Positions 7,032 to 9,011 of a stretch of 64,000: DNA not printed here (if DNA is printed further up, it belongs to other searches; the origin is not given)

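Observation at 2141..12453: Operon coupling a STAND-type class III cyclase to two cNMP-binding patatin phospholipases and a GAF kinase: candidate nucleotide-triggered membrane-attack or signalling system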

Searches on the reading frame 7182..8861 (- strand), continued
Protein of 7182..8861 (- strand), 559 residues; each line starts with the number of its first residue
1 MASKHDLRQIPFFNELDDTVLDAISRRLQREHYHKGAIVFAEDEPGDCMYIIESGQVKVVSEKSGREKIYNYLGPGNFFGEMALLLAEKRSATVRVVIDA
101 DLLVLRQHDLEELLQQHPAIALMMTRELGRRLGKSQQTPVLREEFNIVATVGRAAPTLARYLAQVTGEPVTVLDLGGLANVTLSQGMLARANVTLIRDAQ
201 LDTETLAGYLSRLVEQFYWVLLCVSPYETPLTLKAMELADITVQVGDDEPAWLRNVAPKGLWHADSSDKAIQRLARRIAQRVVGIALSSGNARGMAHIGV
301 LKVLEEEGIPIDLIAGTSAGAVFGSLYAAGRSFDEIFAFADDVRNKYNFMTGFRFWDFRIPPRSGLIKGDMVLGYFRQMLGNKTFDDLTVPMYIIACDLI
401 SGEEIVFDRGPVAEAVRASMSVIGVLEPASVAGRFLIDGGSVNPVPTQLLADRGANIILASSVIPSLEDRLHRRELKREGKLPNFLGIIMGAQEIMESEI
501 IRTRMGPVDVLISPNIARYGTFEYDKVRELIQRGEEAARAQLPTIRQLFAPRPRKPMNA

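Call 36: find_related_loci(query=A1, collection=metagenome_contigs, flank=10000)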
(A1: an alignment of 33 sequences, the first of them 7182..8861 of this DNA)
Query A1 (559 aa) in metagenome_contigs; peptide patterns used: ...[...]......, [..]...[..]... (x = any residue, [..] = any of these).
600 stretches matched a pattern (row limit reached: there are more); 449 encode a relative of the query (tblastn E <= 1e-3); the best 80 are kept; 80 distinct loci.
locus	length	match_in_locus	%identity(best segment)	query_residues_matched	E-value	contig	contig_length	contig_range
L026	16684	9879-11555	87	1-559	0e+0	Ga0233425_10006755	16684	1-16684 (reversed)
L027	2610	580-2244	73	4-557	0e+0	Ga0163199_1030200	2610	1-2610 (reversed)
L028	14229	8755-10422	73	5-559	0e+0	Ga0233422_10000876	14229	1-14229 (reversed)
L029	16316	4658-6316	73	4-555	0e+0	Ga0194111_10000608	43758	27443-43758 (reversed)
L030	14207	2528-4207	74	1-559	0e+0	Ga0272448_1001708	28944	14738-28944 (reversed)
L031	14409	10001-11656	52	4-554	0e+0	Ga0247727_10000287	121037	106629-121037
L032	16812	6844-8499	52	4-554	0e+0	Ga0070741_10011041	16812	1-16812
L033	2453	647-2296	55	5-554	0e+0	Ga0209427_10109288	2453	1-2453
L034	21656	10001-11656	51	4-554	0e+0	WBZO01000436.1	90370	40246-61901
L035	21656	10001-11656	50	4-554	0e+0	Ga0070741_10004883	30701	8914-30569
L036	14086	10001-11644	55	5-551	0e+0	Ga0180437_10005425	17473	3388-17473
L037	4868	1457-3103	55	5-551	0e+0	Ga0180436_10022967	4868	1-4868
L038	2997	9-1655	54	5-551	0e+0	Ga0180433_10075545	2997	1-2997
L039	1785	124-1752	51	6-550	0e+0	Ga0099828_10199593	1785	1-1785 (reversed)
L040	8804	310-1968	47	7-556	9e-154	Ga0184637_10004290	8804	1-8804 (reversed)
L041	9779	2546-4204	46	4-553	4e-149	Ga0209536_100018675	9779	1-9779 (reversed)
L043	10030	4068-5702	45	7-548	1e-144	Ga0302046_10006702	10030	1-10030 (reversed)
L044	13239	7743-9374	45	5-549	3e-139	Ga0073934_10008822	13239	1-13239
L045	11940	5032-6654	44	7-551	2e-139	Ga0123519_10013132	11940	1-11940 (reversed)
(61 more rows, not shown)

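Call 39: predict_structure(alignment_id=A1)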
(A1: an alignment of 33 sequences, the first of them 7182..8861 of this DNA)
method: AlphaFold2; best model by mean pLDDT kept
length: 559 residues; sequences in the alignment: 33
mean_pLDDT: 84.7   pTM: 0.80
mean pLDDT of the five models: 84.7, 81.3, 81.3, 80.3, 76.8
residues with pLDDT >= 90: 237; 70-90: 246; 50-70: 68; < 50: 8
segments of 3 or more residues with pLDDT < 50: 363-365
pLDDT, mean of each block of 10 residues (from residue 1): 62 76 85 92 88 89 76 85 82 91 89 84 78 65 79 92 92 90 88 85 88 87 91 91 81 72 88 93 95 94 96 96 97 95 70 56 59 90 94 94 93 93 74 87 92 94 85 61 68 83 86 89 88 98 93 64
secondary structure, 60 per line:
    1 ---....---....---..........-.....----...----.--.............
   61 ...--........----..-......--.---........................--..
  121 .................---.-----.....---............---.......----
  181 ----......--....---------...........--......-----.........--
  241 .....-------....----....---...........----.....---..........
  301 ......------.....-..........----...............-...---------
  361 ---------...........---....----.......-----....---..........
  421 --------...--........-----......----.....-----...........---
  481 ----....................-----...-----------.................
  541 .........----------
elements in order: H4-7 H11-14 H18-27 E29-33 E38-40 E48-63 E66-73 H81-86 E93-106 H107-116 H119-137 E147-151 H155-166 E170-176 H185-190 E193-196 H206-216 E219-224 H230-238 E241-245 H253-256 E261-264 H268-278 E283-287 H291-306 E313-317 H319-328 H333-347 H370-380 E392-398 E404-407 H412-420 E429-431 E434-438 H447-452 E457-461 H467-477 H485-504 E510-512 H524-549

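Call 42: fold_search(model_id=the predicted structure, library=pdb)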
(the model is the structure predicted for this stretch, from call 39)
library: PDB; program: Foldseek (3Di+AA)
matches with E <= 10: 1466; with E <= 0.001: 648
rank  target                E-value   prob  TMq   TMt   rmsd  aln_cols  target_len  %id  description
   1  5fya_A                6.8e-20  1.00  0.40  0.84   3.5       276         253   32  Cubic crystal of the native PlpD (released 2016-04-06)
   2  5fya_B                6.3e-19  1.00  0.41  0.86   3.9       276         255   33  Cubic crystal of the native PlpD (released 2016-04-06)
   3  5fqu_B                1.0e-18  1.00  0.39  0.84   4.9       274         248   33  Orthorhombic crystal structure of of PlpD (selenomethionine derivative) (released 2016-04-06)
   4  5fqu_A                1.6e-18  1.00  0.39  0.84   4.5       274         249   33  Orthorhombic crystal structure of of PlpD (selenomethionine derivative) (released 2016-04-06)
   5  9ion_B                9.6e-13  1.00  0.34  0.60   6.9       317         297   21  Cryo-EM structure of cUA bound CapE filament (released 2025-05-21)
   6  9kh6_A                2.4e-12  1.00  0.36  0.58   6.3       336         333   18  cryo-EM structure of lipase/ligand/substrate complex (released 2026-03-04)
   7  9ioq                  2.6e-12  1.00  0.38  0.64   5.1       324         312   22  Crystal structure of CapE bound cUA (released 2025-05-21)
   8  3i54_D                3.2e-12  1.00  0.23  0.55   7.1       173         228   25  Crystal structure of MtbCRP in complex with cAMP (released 2009-09-08)
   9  4cyd_A                3.2e-12  1.00  0.23  0.57  11.1       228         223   23  GlxR bound to cAMP (released 2014-12-17)
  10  4cyd_D                4.0e-12  1.00  0.23  0.59  11.8       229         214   23  GlxR bound to cAMP (released 2014-12-17)
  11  4a2u_H                4.5e-12  1.00  0.23  0.56   7.1       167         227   24  CRP(CAP) from Myco. Tuberculosis, with cAMP (released 2012-10-10)
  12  3r6s_A                6.1e-12  1.00  0.24  0.57  11.5       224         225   24  Crystal structure of GlxR transcription factor from Corynebacterium glutamicum with cAMP (released 2012-03-28)
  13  8zr9_A                9.9e-12  1.00  0.35  0.54   7.1       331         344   19  Cryo-EM structure of AbCapV filemant bound with 3',3'-cGAMP (released 2025-11-19)
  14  9kh7_A                1.2e-11  1.00  0.35  0.63   5.9       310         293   19  cryo-EM structure of lipase/ligand complex (released 2025-11-12)
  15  9ion_C                1.7e-11  1.00  0.35  0.62   5.6       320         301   22  Cryo-EM structure of cUA bound CapE filament (released 2025-05-21)
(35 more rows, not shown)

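Call 68: search_dna_similar(query=window:7182-8861:-, collection=plasmids, mode=protein, max_rows=15)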
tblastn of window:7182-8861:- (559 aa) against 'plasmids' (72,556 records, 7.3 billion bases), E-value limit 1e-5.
Records with a match: 820; places in all: 946; records where one place covers at least 80% of the query: 1.
Best place of each record, by identity: <60% 820.
By first word of the organism name: Enterococcus 229; Ralstonia 133; Rhizobium 91; Pseudosulfitobacter 45; Leuconostoc 34; Listeria 26; Ligilactobacillus 23; Azospirillum 14; Weissella 13; Escherichia 12; and 84 more.
By predicted mobility (MOB-suite, as given by PLSDB): non-mobilizable 335; mobilizable 290; conjugative 195.
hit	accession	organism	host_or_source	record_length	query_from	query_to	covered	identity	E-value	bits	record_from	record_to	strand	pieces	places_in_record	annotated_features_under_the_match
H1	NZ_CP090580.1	Methylobacterium radiotolerans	Pure isolate,Urban soil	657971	9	488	86%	27.3%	4e-26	121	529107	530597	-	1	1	patatin-like phospholipase family protein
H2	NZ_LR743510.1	Methylobacterium bullatum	-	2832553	9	535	68%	27.5%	1e-12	155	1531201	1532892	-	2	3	none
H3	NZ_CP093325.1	Bacillus sp. N5-665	whole organism,peat soil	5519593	283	549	48%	35.6%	3e-46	182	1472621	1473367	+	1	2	none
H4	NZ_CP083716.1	Bacillus velezensis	cell culture,Meju, fermented soybean ...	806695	283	547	47%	35.8%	4e-42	170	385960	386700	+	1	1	patatin family protein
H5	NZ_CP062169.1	Mycetohabitans endofungorum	Rhizopus microsporus,bacterial ...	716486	283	551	48%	34.9%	4e-27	124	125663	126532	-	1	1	patatin-like phospholipase family protein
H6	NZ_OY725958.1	Bacteroides finegoldii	-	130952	283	556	49%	33.8%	1e-30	135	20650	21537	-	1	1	patatin-like phospholipase family protein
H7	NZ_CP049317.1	Caballeronia sp. SBC2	whole organism,soil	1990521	283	548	48%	34.7%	9e-30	132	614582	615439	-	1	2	none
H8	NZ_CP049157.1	Caballeronia sp. SBC1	whole organism,soil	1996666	283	548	48%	34.7%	9e-30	132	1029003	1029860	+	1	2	none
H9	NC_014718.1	Mycetohabitans rhizoxinica HKI 454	-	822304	282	551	48%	34.1%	2e-27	125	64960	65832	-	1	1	patatin-like phospholipase family protein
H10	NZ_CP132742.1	Mycetohabitans endofungorum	Rhizopus microsporus,culture isolated ...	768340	283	551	48%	34.2%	2e-27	125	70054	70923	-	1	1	patatin-like phospholipase family protein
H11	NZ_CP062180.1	Mycetohabitans endofungorum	Rhizopus microsporus,bacterial ...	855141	283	551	48%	34.2%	2e-27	125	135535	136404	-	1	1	patatin-like phospholipase family protein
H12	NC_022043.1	Paracoccus aminophilus JCM 7686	-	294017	35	528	60%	27.4%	3e-7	122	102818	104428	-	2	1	cyclic nucleotide-binding and patatin-like phospholipase ...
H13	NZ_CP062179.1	Mycetohabitans endofungorum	Rhizopus microsporus,bacterial ...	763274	283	551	48%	33.9%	4e-27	124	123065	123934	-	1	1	patatin-like phospholipase family protein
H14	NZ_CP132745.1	Mycetohabitans endofungorum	-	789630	283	551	48%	33.9%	2e-26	122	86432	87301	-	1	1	patatin-like phospholipase family protein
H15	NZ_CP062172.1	Mycetohabitans rhizoxinica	Rhizopus microsporus,bacterial ...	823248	283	551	48%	33.6%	6e-27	124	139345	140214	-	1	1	patatin-like phospholipase family protein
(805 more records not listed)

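Call 69: search_dna_similar(query=window:7182-8861:-, collection=phages, mode=protein, max_rows=10)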
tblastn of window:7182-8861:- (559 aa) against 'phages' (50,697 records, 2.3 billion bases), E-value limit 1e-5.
Records with a match: 9; places in all: 11; records where one place covers at least 80% of the query: 0.
Best place of each record, by identity: <60% 9.
By first word of the organism name: Bacteriophage 5; Acinetobacter 2; Listeria 2.
By host as written in the record: - 7; Listeria monocytogenes 2.
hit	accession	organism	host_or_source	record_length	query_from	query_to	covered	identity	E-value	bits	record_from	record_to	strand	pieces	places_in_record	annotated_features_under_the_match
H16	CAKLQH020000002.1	Acinetobacter phage MD-2021a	not known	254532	282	546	47%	32.0%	8e-30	131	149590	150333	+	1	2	rssA_1: patatin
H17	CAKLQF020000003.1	Acinetobacter phage MD-2021a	not known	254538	282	546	47%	32.0%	8e-30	131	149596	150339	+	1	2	rssA_1: patatin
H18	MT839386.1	Bacteriophage sp.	human fecal samples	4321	300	541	43%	31.2%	2e-28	126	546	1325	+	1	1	record has no annotation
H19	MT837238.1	Bacteriophage sp.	human fecal samples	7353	283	490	37%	32.2%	2e-21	104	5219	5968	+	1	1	record has no annotation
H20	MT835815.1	Bacteriophage sp.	human fecal samples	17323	283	552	48%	24.1%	2e-13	80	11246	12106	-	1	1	record has no annotation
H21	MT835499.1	Bacteriophage sp.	human fecal samples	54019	7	138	24%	38.3%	4e-18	95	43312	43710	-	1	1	record has no annotation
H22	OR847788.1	Listeria phage LM 4-11-1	Listeria monocytogenes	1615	7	137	23%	30.9%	2e-15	85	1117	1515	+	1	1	record has no annotation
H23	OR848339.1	Listeria phage LM 4-14-1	Listeria monocytogenes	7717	7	137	23%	30.9%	4e-15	85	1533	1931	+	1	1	record has no annotation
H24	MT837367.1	Bacteriophage sp.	human fecal samples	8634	5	120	21%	30.5%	7e-8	62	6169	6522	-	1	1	record has no annotation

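Call 70: get_annotated_region(hit=H12, flank=6000)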
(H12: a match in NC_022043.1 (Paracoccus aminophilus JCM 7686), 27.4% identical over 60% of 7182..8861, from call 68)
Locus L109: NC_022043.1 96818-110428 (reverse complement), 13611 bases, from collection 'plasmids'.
description: Paracoccus aminophilus JCM 7686 plasmid pAMI5, complete sequence
organism: Paracoccus aminophilus JCM 7686 (NCBI taxid 1367847)
taxonomy: Bacteria; Pseudomonadota; Alphaproteobacteria; Rhodobacterales; Paracoccaceae; Paracoccus; Paracoccus aminophilus; Paracoccus aminophilus JCM 7686
host: -; source: -; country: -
typing (MOB-suite, as given by PLSDB): non-mobilizable; replicon rep_cluster_360
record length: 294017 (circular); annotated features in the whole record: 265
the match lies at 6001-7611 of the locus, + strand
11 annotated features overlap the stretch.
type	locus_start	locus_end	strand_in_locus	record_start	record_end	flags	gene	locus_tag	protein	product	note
CDS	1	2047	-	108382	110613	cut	-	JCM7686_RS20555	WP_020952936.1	adenylate/guanylate cyclase domain-containing protein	-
CDS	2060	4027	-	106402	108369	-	-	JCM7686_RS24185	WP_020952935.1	FecR domain-containing protein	-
CDS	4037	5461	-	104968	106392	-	-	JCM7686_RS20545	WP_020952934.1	tetratricopeptide repeat protein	-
CDS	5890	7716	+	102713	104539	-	-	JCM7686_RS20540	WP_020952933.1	cyclic nucleotide-binding and patatin-like phospholipase domain-containing protein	-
CDS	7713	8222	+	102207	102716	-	-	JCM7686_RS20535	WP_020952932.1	GNAT family N-acetyltransferase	-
CDS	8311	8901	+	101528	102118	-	-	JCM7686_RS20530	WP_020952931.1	hypothetical protein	-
CDS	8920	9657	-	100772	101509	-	-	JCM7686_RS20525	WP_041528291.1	ABC transporter ATP-binding protein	-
CDS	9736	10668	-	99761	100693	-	-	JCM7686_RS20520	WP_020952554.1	IS5-like element ISPam2 family transposase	GO:0006313 - DNA transposition [Evidence IEA]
CDS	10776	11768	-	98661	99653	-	-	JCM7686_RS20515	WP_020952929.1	ABC transporter substrate-binding protein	-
CDS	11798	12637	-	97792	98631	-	-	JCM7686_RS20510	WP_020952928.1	ABC transporter permease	-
CDS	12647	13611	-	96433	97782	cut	-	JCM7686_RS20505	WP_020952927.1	LLM class flavin-dependent oxidoreductase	-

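Call 71: get_annotated_region(hit=H1, flank=6000)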
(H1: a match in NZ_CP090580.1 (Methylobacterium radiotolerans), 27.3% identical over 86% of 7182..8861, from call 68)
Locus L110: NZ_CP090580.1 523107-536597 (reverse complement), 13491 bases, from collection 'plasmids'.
description: Methylobacterium radiotolerans strain NYY1 plasmid pNYY1_1, complete sequence
organism: Methylobacterium radiotolerans (NCBI taxid 31998)
taxonomy: Bacteria; Pseudomonadota; Alphaproteobacteria; Hyphomicrobiales; Methylobacteriaceae; Methylobacterium; Methylobacterium radiotolerans
host: -; source: Pure isolate,Urban soil; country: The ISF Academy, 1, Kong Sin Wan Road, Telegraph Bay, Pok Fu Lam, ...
typing (MOB-suite, as given by PLSDB): mobilizable; relaxase MOBP
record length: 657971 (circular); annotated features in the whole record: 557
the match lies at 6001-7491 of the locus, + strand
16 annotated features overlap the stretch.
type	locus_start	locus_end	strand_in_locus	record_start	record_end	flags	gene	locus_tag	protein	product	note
CDS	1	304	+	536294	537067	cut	-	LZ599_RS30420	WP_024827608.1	molybdopterin-dependent oxidoreductase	-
CDS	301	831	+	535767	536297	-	-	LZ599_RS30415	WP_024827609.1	hypothetical protein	-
CDS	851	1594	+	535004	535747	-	-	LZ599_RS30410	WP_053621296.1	DUF2064 domain-containing protein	-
CDS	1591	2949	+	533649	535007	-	-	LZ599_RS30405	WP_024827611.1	glycosyltransferase 87 family protein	-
CDS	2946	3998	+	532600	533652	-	-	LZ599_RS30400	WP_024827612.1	radical SAM protein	-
CDS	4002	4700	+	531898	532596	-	-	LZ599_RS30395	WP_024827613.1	glycosyltransferase family 2 protein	-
CDS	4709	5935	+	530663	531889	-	-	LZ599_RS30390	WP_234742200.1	pyridoxal phosphate-dependent aminotransferase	-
CDS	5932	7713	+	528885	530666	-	-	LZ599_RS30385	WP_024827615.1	patatin-like phospholipase family protein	GO:0006629 - lipid metabolic process [Evidence IEA]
CDS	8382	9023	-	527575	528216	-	-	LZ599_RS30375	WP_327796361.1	DUF302 domain-containing protein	-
CDS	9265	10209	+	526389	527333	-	-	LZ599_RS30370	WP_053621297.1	LysR family transcriptional regulator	-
CDS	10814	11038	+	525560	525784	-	-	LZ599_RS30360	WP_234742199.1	hypothetical protein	-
CDS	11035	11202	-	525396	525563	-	-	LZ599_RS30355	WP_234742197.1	hypothetical protein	-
CDS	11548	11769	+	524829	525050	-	-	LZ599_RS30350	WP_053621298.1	hypothetical protein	-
CDS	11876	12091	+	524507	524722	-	-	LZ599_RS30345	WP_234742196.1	hypothetical protein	-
CDS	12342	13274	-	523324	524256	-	-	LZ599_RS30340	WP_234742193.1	LysR substrate-binding domain-containing protein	-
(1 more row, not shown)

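Call 80: search_protein_families(library=pfam, proteins=[L040:3299-4075:+, L041:5606-6358:+, L043:7122-7907:+, L044:10766-11539:+, L036:13001-13810:+, L045:8053-9066:+, L040:4140-5210:+, L025:11744-12427:+], max_evalue=0.001)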
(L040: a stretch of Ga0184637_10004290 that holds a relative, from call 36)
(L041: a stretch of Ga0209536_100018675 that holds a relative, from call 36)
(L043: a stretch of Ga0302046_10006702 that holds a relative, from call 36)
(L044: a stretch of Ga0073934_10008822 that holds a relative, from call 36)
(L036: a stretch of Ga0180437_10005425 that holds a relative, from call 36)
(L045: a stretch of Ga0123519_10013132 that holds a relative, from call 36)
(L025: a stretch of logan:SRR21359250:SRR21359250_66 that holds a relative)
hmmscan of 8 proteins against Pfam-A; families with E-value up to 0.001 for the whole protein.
L040:3299-4075:+ (258 aa): 1 family
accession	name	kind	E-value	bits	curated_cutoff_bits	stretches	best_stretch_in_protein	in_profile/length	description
PF11750.13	DUF3307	-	1.1e-17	64.7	23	1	8-119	2-115/127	Protein of unknown function (DUF3307)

L041:5606-6358:+ (250 aa): 1 family
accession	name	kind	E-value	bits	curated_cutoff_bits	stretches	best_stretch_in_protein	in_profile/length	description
PF11750.13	DUF3307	-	1.5e-15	57.8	23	1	6-111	2-110/127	Protein of unknown function (DUF3307)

L043:7122-7907:+ (261 aa): 1 family
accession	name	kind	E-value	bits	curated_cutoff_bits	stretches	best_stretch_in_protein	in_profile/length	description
PF11750.13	DUF3307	-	3.9e-17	62.9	23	1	11-116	2-110/127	Protein of unknown function (DUF3307)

L044:10766-11539:+ (257 aa): 1 family
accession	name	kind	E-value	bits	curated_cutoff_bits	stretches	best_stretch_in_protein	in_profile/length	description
PF11750.13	DUF3307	-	1e-17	64.8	23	1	13-118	2-110/127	Protein of unknown function (DUF3307)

L036:13001-13810:+ (269 aa): 1 family
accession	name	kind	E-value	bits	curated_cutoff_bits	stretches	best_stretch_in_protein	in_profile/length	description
PF11750.13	DUF3307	-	1.2e-17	64.6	23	1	17-122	2-111/127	Protein of unknown function (DUF3307)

L045:8053-9066:+ (337 aa): 1 family
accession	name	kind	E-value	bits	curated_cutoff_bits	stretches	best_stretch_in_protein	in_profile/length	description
PF00294.29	PfkB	-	6.7e-39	134.4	25.8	1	34-292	24-297/302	pfkB family carbohydrate kinase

L040:4140-5210:+ (356 aa): 1 family
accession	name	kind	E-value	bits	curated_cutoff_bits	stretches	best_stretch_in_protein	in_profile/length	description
PF13239.11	2TM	-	8.9e-30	103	24.8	2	17-77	11-69/79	2TM domain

L025:11744-12427:+ (227 aa): 1 family
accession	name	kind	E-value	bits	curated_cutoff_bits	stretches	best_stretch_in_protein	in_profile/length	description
PF00300.27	His_Phos_1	-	6.9e-30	104.6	21.7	1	5-186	1-190/194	Histidine phosphatase superfamily (branch 1)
